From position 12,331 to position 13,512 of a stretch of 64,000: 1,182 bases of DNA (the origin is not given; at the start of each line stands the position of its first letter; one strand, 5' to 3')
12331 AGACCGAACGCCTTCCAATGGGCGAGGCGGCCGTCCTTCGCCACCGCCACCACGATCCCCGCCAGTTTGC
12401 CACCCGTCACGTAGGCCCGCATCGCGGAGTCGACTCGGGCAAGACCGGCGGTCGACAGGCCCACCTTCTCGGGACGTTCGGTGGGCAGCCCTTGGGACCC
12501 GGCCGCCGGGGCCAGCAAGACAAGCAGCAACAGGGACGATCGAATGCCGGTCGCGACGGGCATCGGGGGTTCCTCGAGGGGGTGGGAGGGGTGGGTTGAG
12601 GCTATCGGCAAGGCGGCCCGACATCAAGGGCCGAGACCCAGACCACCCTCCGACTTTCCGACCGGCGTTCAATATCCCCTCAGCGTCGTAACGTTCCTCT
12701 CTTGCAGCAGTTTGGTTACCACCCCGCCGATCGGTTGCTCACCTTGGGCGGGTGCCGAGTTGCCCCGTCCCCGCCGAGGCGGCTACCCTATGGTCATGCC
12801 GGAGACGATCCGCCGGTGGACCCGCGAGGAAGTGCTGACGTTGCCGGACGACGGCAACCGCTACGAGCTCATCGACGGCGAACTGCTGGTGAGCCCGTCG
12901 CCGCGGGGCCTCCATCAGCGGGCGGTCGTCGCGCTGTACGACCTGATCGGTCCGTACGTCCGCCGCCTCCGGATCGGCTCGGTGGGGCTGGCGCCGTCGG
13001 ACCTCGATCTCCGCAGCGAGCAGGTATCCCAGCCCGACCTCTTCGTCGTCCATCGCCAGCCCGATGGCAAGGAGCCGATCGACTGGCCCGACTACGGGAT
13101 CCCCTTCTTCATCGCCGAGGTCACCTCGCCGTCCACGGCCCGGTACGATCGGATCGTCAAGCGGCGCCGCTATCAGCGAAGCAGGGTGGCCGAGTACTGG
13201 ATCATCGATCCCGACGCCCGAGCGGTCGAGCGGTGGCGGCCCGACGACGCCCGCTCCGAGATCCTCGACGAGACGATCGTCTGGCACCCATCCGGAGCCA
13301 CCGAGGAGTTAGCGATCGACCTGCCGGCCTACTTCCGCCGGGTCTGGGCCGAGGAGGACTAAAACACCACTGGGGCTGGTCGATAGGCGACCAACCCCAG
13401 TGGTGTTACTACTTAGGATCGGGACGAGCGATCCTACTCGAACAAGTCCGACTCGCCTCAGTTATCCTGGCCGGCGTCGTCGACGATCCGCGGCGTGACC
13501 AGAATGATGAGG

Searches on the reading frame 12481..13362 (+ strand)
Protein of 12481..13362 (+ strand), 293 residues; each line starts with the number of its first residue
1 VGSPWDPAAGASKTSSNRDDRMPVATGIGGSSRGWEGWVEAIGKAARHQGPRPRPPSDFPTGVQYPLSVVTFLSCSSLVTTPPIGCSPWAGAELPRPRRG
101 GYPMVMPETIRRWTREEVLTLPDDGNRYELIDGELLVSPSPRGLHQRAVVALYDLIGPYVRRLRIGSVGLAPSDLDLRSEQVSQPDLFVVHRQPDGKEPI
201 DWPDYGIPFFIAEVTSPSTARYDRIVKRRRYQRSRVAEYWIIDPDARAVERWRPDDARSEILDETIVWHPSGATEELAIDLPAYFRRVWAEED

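Call 48: search_protein_families(library=pfam, proteins=[window:12481-13362:+], max_evalue=0.00001)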
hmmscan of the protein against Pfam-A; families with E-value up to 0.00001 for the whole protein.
window:12481-13362:+ (293 aa): 1 family
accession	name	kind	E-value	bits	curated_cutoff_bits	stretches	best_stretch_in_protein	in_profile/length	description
PF05685.18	Uma2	-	1.1e-31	110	27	1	116-265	2-155/172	Putative restriction endonuclease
